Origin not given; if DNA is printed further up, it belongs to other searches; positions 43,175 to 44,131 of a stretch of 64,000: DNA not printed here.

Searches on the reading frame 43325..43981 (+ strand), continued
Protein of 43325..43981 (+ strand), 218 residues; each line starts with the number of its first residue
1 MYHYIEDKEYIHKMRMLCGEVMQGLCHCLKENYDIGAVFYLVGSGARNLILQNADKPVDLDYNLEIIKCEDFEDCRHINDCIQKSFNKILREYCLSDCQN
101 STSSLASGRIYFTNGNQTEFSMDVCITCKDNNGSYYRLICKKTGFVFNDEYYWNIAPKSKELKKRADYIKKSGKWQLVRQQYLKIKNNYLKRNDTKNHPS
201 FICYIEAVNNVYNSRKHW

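Call 80: find_encoding_contigs(protein=P0110, flank=6000, max_places=5)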
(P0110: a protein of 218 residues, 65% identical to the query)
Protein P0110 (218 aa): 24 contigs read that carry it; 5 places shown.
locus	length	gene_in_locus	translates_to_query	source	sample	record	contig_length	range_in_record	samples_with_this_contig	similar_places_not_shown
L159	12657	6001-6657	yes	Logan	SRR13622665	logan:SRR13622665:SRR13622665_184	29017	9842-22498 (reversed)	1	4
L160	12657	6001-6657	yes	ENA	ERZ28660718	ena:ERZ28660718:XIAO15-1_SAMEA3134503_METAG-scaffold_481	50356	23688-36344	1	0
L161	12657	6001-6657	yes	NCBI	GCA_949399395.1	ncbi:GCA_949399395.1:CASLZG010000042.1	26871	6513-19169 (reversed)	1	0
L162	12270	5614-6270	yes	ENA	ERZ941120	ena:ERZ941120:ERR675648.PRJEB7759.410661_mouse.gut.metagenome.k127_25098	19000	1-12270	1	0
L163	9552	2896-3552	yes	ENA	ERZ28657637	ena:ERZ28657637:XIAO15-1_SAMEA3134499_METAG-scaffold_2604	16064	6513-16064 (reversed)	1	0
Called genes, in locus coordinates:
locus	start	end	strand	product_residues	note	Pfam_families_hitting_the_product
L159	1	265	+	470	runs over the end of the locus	PF03432:Relaxase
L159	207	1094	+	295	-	PF12687:DUF3801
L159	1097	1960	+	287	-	-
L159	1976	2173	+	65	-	-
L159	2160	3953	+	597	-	PF02534:T4SS-DNA_transf, PF10412:TrwB_AAD_bind, PF12696:TraG-D_C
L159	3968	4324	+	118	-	-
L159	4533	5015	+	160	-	PF05063:MT-A70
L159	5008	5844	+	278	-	PF19478:TrbL_2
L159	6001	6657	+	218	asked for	-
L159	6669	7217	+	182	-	PF12666:PrgI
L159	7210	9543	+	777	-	PF01935:DUF87, PF12846:AAA_10 (weak), PF19044:P-loop_TraG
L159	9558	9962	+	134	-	PF19552:DUF6075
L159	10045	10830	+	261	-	PF04203:Sortase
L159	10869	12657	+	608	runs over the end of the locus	PF13702:Lysozyme_like, PF05257:CHAP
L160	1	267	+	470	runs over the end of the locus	PF03432:Relaxase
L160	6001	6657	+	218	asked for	-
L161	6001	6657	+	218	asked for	-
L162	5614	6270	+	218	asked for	-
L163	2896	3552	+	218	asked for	-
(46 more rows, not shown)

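Call 85: find_related_loci(query=A1, collection=viral_contigs, flank=5000)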
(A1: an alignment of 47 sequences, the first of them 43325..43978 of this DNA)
Query A1 (218 aa) in viral_contigs; peptide patterns used: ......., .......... (x = any residue, [..] = any of these).
65 stretches matched a pattern; 10 encode a relative of the query (tblastn E <= 1e-3); 10 distinct loci.
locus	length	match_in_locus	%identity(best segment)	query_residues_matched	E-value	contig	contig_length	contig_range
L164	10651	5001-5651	63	1-218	2e-97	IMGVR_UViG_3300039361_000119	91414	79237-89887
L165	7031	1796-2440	47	1-216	3e-63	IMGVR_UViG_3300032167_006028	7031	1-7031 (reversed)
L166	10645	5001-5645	47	1-216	3e-63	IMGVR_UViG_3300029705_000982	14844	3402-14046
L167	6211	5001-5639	48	1-212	2e-61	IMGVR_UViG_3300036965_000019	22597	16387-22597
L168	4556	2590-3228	48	1-212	1e-61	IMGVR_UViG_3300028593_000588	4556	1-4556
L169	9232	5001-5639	48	1-212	2e-61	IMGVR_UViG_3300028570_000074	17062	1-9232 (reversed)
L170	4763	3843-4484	46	1-213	2e-59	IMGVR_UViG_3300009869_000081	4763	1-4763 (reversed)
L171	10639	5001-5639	48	1-213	7e-58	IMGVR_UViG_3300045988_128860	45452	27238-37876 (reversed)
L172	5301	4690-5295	47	1-201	5e-57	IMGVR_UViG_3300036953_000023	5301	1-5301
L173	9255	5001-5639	41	1-213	7e-45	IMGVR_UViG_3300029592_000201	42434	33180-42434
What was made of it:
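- Tried and rejected: IMG/VR gave 10 loci (call 85).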
